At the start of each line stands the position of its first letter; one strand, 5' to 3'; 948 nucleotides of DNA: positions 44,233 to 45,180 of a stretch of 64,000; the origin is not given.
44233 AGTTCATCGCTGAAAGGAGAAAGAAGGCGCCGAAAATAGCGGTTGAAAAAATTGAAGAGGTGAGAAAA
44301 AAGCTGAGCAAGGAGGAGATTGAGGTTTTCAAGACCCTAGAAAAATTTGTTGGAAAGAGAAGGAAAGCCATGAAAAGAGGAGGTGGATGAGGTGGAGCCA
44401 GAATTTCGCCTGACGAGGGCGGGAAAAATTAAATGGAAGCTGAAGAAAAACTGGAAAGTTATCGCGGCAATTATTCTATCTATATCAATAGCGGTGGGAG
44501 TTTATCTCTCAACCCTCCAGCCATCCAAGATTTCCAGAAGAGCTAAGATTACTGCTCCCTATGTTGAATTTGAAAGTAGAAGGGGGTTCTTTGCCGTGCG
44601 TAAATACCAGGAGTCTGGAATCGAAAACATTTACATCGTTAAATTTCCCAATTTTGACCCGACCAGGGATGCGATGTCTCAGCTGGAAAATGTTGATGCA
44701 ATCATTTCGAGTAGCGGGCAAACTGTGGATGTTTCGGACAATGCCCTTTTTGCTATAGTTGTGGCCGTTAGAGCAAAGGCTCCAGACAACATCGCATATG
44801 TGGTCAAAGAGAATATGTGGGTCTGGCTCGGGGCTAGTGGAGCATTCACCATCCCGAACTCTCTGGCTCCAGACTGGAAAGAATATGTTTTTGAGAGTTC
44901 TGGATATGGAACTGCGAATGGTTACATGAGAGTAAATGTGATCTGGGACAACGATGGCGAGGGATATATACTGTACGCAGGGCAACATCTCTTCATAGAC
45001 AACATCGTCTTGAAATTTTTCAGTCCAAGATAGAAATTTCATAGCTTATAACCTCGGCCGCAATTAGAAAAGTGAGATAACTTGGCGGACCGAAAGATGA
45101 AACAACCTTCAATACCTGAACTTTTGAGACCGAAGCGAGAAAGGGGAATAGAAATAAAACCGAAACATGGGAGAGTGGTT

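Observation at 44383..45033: Paralogous small single-TM proteins are each glued to a W16-containing surface-protein gene (two-gene module)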

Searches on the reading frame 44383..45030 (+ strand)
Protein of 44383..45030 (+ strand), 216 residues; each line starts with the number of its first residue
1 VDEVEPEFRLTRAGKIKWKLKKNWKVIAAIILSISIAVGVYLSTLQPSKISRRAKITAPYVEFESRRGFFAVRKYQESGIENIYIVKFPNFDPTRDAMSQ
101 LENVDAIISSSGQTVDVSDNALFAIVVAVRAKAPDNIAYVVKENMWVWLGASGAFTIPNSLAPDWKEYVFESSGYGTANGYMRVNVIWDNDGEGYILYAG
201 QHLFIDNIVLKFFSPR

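Call 8: search_protein_families(library=pfam, proteins=[window:44383-45030:+], max_evalue=0.1)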
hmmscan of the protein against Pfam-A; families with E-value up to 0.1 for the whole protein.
window:44383-45030:+ (216 aa): 0 families

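Call 12: find_homologous_proteins(query=window:44383-45030:+, max_evalue=0.001)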
Query window:44383-45030:+ (216 aa): 11 proteins with E <= 0.001 among 281 candidates.
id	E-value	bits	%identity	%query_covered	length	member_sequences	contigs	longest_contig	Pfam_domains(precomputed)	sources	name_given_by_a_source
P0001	7.4e-137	472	100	99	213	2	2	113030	-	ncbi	ncbi:MAG: hypothetical protein QW179_05225 [Candidatus Hadarchaeales archaeon]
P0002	1.0e-113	396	81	100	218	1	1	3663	-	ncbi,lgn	ncbi:MAG: hypothetical protein ACK4GQ_03015 [Candidatus Hadarchaeales archaeon]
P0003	1.3e-107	376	79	97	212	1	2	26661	-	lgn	-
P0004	1.4e-54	203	46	95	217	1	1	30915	-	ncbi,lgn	-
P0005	4.0e-46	175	43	98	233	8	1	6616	-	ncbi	ncbi:MAG: hypothetical protein QXZ52_04870, partial [Candidatus Hadarchaeales archaeon]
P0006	2.4e-44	170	49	81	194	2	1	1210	-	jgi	jgi:hypothetical protein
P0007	2.5e-43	166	57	67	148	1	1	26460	-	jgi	jgi:hypothetical protein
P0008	8.2e-41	158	42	97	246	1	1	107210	-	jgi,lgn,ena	-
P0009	3.8e-34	136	42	94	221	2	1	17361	-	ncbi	ncbi:MAG: hypothetical protein QW567_03175 [Candidatus Hadarchaeales archaeon]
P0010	5.6e-30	123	43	93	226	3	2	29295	-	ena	-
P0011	4.5e-11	61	38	73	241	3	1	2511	-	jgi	-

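Call 20: find_encoding_contigs(protein=P0004, flank=10000, max_places=3)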
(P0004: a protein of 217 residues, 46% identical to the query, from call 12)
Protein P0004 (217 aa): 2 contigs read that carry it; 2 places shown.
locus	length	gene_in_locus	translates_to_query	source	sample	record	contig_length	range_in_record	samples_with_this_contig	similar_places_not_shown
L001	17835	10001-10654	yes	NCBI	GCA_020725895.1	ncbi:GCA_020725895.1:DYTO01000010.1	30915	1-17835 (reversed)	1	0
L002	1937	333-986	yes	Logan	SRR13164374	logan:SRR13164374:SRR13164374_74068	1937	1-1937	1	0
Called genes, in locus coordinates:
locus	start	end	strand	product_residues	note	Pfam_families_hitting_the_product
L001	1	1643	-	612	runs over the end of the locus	PF02730:AFOR_N, PF01314:AFOR_C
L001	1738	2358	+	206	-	PF01174:SNO, PF00117:GATase, PF03575:Peptidase_S51 (weak), PF07685:GATase_3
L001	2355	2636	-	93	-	-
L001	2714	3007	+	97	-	-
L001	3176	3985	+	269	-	PF05204:Hom_end (weak), PF14528:LAGLIDADG_3 (weak)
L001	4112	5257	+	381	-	-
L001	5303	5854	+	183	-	PF03266:NTPase_1, PF07728:AAA_5 (faint), PF10649:DUF2478 (weak), PF13245:AAA_19 (faint)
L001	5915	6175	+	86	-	PF04014:MazE_antitoxin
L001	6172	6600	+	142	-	PF01850:PIN, PF13470:PIN_3 (weak)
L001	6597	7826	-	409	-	PF02005:TRM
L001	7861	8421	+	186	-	-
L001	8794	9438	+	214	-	-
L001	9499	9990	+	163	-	PF10502:Peptidase_S26 (faint)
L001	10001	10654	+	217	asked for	-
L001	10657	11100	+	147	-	-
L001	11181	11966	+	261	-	PF10609:ParA, PF01656:CbiA, PF06564:CBP_BcsQ, PF13614:AAA_31, PF13500:AAA_26, PF00142:Fer4_NifH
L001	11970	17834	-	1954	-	?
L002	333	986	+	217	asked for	-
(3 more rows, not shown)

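Call 21: find_encoding_contigs(protein=P0008, flank=10000, max_places=3)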
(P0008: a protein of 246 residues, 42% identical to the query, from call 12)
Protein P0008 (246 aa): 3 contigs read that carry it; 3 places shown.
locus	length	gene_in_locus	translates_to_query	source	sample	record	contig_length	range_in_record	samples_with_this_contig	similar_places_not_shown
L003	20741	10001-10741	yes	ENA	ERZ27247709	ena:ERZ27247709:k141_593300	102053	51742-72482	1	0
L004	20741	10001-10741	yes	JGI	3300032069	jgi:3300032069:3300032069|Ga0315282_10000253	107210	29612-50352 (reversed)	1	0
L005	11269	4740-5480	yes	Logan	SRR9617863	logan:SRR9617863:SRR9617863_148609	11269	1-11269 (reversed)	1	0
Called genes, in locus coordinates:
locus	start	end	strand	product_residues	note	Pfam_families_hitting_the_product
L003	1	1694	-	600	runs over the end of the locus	PF01841:Transglut_core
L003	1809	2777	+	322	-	PF13167:GTP-bdg_N, PF16360:GTP-bdg_M, PF03193:RsgA_GTPase (faint), PF00009:GTP_EFTU (weak), PF01926:MMR_HSR1, PF02421:FeoB_N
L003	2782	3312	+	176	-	PF01994:Trm56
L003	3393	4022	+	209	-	PF02002:TFIIE_alpha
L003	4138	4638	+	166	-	PF01966:HD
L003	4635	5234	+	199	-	PF01174:SNO, PF00117:GATase, PF07685:GATase_3 (weak)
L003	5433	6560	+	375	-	PF04415:DUF515 (faint)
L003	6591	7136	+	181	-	PF03266:NTPase_1, PF10649:DUF2478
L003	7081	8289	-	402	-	PF02005:TRM, PF02475:TRM5-TYW2_MTfase (weak)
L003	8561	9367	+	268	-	-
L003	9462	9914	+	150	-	-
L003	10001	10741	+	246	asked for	-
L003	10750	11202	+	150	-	-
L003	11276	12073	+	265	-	PF00142:Fer4_NifH (faint), PF01656:CbiA, PF06564:CBP_BcsQ (weak), PF10609:ParA, PF13614:AAA_31, PF13500:AAA_26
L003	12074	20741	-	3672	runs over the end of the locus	PF19077:Big_13 (faint), PF14292:SusE (faint), PF25788:Ig_Rha78A_N (faint)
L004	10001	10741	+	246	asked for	-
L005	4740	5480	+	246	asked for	-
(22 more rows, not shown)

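Call 22: find_encoding_contigs(protein=P0009, flank=10000, max_places=3)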
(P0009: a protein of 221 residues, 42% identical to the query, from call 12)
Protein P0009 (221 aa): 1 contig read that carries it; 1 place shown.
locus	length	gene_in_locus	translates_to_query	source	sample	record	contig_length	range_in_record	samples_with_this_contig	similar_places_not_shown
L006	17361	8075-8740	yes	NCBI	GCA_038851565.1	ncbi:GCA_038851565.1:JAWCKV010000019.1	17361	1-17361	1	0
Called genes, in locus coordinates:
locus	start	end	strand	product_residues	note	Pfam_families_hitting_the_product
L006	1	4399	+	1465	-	PF13620:CarboxypepD_reg (faint), PF01935:DUF87, PF04851:ResIII (faint), PF05872:HerA_C (faint)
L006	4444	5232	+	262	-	-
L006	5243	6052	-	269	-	PF06564:CBP_BcsQ (weak), PF10609:ParA, PF13614:AAA_31, PF01656:CbiA, PF13500:AAA_26 (weak), PF00142:Fer4_NifH (weak)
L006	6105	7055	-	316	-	-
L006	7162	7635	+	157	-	-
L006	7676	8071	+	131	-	-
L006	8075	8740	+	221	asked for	-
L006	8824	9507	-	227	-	-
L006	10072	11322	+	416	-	PF00330:Aconitase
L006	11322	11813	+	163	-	PF00694:Aconitase_C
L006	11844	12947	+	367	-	PF00180:Iso_dh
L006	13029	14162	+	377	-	PF00180:Iso_dh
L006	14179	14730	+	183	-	PF02441:Flavoprotein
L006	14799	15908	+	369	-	PF02163:Peptidase_M50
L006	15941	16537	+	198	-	PF13521:AAA_28 (faint), PF02223:Thymidylate_kin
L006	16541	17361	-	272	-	PF19276:HD_assoc_2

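Call 25: predict_structure(alignment_id=A1)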
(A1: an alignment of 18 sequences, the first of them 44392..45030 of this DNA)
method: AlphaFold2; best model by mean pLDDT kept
length: 213 residues; sequences in the alignment: 18
mean_pLDDT: 86.9   pTM: 0.74
mean pLDDT of the five models: 86.9, 86.6, 83.8, 82.7, 79.2
residues with pLDDT >= 90: 111; 70-90: 78; 50-70: 22; < 50: 2
segments of 3 or more residues with pLDDT < 50: none
pLDDT, mean of each block of 10 residues (from residue 1): 64 82 89 85 72 91 77 90 95 95 95 96 93 80 91 77 89 90 93 96 91 63
secondary structure, 60 per line:
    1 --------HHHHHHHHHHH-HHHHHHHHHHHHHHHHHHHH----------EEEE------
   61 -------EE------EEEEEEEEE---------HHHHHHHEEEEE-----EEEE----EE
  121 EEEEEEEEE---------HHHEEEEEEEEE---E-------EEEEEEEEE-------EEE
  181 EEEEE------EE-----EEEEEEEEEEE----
elements in order: H9-19 H21-40 E51-54 E76-84 H94-100 E101-105 E111-114 E119-129 E142-150 E162-170 E178-185 E199-209

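Call 32: search_solved_structures(query=A1, max_evalue=10, show_alignments=2)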
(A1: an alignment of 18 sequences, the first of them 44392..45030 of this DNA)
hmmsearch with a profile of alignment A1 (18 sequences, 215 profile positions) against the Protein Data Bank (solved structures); distinct sequences matched with E-value up to 10: 2.
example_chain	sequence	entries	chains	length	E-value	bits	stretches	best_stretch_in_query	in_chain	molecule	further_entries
8qag_A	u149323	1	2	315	0.22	14.1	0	8-72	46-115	sc-CC-6-95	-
2yn2_A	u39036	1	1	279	0.75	12.4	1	73-92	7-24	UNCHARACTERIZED PROTEIN YNL108C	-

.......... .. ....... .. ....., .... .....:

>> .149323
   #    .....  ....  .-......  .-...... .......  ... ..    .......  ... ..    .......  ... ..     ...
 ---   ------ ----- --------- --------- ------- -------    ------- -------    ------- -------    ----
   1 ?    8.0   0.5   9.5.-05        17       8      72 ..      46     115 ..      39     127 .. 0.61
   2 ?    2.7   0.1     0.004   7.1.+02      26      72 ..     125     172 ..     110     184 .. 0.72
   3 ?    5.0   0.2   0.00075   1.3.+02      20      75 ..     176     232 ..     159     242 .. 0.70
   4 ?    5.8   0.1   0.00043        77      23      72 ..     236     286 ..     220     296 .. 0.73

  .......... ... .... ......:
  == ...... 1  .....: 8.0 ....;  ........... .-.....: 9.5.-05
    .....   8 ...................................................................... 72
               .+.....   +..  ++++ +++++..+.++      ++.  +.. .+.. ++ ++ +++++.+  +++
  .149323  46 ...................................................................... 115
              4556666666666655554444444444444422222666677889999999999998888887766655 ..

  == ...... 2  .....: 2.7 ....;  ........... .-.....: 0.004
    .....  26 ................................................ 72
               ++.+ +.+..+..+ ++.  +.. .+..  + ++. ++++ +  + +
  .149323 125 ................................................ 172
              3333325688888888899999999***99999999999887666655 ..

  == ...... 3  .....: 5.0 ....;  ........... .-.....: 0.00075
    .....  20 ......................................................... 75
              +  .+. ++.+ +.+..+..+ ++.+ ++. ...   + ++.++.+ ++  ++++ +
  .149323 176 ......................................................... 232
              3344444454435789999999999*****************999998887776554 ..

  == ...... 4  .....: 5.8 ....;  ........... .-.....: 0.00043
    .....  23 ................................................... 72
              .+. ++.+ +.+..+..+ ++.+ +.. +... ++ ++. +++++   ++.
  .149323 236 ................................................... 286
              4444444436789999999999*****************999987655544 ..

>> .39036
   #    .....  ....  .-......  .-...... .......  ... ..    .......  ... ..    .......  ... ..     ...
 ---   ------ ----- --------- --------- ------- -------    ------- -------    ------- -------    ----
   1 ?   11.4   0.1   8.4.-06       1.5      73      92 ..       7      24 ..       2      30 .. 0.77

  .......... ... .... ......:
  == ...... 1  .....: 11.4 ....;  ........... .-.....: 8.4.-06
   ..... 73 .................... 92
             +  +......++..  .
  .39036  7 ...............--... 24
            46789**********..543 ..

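Call 34: search_protein_families(library=ncbifam, proteins=[window:44392-45030:+, L003:9462-9911:+, L003:10750-11199:+, L003:8561-9364:+, L003:5433-6557:+, L006:6108-7055:-], max_evalue=0.1)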
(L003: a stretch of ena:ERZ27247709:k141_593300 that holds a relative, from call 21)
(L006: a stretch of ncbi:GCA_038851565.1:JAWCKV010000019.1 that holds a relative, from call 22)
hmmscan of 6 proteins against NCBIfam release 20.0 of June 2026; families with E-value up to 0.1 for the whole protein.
window:44392-45030:+ (213 aa): 0 families

L003:9462-9911:+ (150 aa): 3 families
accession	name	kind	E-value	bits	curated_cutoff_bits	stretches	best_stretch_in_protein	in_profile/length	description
TIGR02228.1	sigpep_I_arch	equivalog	4.5e-12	46.1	51.85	1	46-138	25-119/158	signal peptidase I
NF046067.1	SigPepSipWBacil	equivalog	0.0082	15.7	190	1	57-132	44-120/189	signal peptidase I SipW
TIGR02227.1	sigpep_I_bact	equivalog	0.049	13.5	47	1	53-108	21-77/162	signal peptidase I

L003:10750-11199:+ (150 aa): 4 families
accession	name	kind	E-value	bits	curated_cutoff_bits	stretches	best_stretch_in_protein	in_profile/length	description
TIGR02228.1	sigpep_I_arch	equivalog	6e-15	55.4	51.85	1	41-141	35-118/158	signal peptidase I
NF046067.1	SigPepSipWBacil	equivalog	5.9e-07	29.2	190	1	59-136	42-119/189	signal peptidase I SipW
TIGR02227.1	sigpep_I_bact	equivalog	2.6e-06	27.4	47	1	55-108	20-75/162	signal peptidase I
TIGR02754.1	sod_Ni_protease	equivalog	2.1e-05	24.9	63.25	1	59-125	2-67/90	nickel-type superoxide dismutase maturation protease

L003:8561-9364:+ (268 aa): 0 families

L003:5433-6557:+ (375 aa): 0 families

L006:6108-7055:- (316 aa): 8 families
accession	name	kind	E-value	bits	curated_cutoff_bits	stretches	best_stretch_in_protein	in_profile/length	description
NF003034.1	PRK03918.1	equivalog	2.6e-06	25.7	700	1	77-313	197-426/878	DNA double-strand break repair ATPase Rad50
NF045487.1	ASRP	equivalog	0.00044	19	300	1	62-238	313-471/593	archaea-specific SMC-related protein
NF047515.1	SpiroCoCo_C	equivalog_domain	0.0055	15.9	125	1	126-290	34-206/313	SpiroCoCo family coiled-coil protein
NF040877.1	SE1832_fam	equivalog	0.022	14.7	45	0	135-156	29-50/51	SE1832 family protein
NF049873.2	cytotoxin_MakE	exception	0.041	12.9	360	0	58-120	141-201/352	alpha-pore-forming cytotoxin subunit MakE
TIGR04211.1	SH3_and_anchor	equivalog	0.058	13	65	0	43-157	50-155/198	TIGR04211 family SH3 domain-containing protein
TIGR04527.1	mycoplas_twoTM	subfamily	0.059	13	125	1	134-245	47-158/248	MG_279/MG_280 family protein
TIGR03930.1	WXG100_ESAT6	subfamily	0.09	13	44.85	0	205-242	50-87/90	WXG100 family type VII secretion target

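Call 35: search_protein_families(library=pfam, proteins=[L003:9462-9911:+, L003:10750-11199:+, L003:8561-9364:+, L003:5433-6557:+, L001:9499-9987:+, L001:10657-11097:+, L006:7162-7632:+, L006:7676-8068:+, L006:6108-7055:-, L006:4444-5229:+], max_evalue=0.1)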
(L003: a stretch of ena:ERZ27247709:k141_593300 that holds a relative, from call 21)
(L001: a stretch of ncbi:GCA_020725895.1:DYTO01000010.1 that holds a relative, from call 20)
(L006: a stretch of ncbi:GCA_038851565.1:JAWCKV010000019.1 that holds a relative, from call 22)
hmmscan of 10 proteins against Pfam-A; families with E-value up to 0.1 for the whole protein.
L003:9462-9911:+ (150 aa): 0 families

L003:10750-11199:+ (150 aa): 3 families
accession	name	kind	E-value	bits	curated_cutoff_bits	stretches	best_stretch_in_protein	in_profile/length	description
PF10502.14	Peptidase_S26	-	2.9e-05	24.5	22.9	1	57-108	25-78/168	Signal peptidase, peptidase S26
PF00717.28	Peptidase_S24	-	0.00025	21.2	23.3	1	49-97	28-75/116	Peptidase S24-like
PF07155.17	ECF-ribofla_trS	-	0.031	14.7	26.7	0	6-30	3-27/172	ECF-type riboflavin transporter, S component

L003:8561-9364:+ (268 aa): 1 family
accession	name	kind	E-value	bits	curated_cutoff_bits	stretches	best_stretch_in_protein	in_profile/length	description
PF14311.12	DUF4379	-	0.015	15.9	24.5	0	2-24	29-54/56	Probable Treble clef zinc finger domain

L003:5433-6557:+ (375 aa): 2 families
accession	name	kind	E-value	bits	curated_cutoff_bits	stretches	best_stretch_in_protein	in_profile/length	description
PF04415.17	DUF515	-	5.9e-07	28.7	29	1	3-226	22-256/449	Protein of unknown function (DUF515)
PF01468.23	GA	-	0.0036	17.9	24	1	44-92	4-48/55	GA module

L001:9499-9987:+ (163 aa): 1 family
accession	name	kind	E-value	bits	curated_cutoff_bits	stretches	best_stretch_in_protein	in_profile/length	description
PF10502.14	Peptidase_S26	-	1.5e-05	25.4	22.9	1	65-125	24-85/168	Signal peptidase, peptidase S26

L001:10657-11097:+ (147 aa): 0 families

L006:7162-7632:+ (157 aa): 2 families
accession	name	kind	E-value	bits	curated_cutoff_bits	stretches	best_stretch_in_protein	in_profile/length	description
PF00717.28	Peptidase_S24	-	0.0033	17.6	23.3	1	45-94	24-73/116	Peptidase S24-like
PF10502.14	Peptidase_S26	-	0.015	15.7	22.9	1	58-125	27-90/168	Signal peptidase, peptidase S26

L006:7676-8068:+ (131 aa): 0 families

L006:6108-7055:- (316 aa): 13 families
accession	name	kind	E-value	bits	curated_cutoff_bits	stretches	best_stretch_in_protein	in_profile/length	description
PF05531.17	NPV_P10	-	0.0019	19.1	29.8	1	188-248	7-71/75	Nucleopolyhedrovirus P10 protein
PF01519.22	DUF16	-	0.006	17.5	40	1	154-240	22-103/104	Protein of unknown function DUF16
PF13851.11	GAS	-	0.015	15.1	32.3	1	133-264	53-186/200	Growth-arrest specific micro-tubule binding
PF13758.11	Prefoldin_3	-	0.016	15.7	23.4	0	150-243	4-98/99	Prefoldin subunit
PF04728.18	LPP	-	0.018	15.8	29.1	0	83-113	10-40/53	Lipoprotein leucine-zipper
PF25450.1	Rab11-FIP3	-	0.021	15.6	31.9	1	132-201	52-119/125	Rab11-FIP3-like domain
PF16326.10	ABC_tran_CTD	-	0.03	15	32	0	141-189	8-55/69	ABC transporter C-terminal domain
PF07037.17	YfeC-like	-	0.042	14.6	22.9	0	136-225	34-120/122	Transcription regulator YfeC-like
PF23203.1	KIF21A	-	0.05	13.8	28.5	0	126-166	68-108/161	KIF21A-like domain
PF00170.26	bZIP_1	-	0.051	14.1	27.6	1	131-168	23-60/64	bZIP transcription factor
PF06009.19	Laminin_II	-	0.08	13.4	33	0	50-104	57-106/138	Laminin Domain II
PF13166.12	AAA_13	-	0.085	12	36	1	56-162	343-451/713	AAA domain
PF11513.13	TA0956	-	0.086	13.5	25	0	188-255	31-100/110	Thermoplasma acidophilum protein TA0956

L006:4444-5229:+ (262 aa): 0 families

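Call 40: find_encoding_contigs(protein=P0010, flank=10000, max_places=2)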
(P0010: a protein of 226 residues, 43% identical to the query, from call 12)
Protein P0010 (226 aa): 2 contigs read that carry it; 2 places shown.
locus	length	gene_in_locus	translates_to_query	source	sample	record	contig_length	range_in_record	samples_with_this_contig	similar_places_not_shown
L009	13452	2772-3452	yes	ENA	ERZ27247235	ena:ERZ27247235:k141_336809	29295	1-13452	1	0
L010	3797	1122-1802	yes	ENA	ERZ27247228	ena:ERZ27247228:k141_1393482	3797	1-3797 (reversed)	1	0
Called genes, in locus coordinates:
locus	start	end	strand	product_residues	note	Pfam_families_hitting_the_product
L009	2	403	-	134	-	?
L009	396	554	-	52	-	-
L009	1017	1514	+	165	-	-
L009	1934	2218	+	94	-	-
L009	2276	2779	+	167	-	PF00924:MS_channel_2nd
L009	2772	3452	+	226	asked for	-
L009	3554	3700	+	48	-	PF08271:Zn_Ribbon_TF (faint)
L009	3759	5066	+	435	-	PF27234:MJ0013, PF07282:Cas12f1-like_TNB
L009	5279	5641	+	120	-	PF02675:AdoMet_dc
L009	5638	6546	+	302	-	PF17284:Spermine_synt_N, PF01564:Spermine_synth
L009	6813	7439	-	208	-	PF01895:PhoU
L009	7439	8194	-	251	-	PF02463:SMC_N, PF13476:AAA_23 (weak), PF00005:ABC_tran, PF13304:AAA_21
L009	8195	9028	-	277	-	PF00528:BPD_transp_1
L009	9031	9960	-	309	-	PF00528:BPD_transp_1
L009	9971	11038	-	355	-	PF12849:PBP_like_2, PF01547:SBP_bac_1, PF12727:PBP_like (faint)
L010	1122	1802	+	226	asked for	-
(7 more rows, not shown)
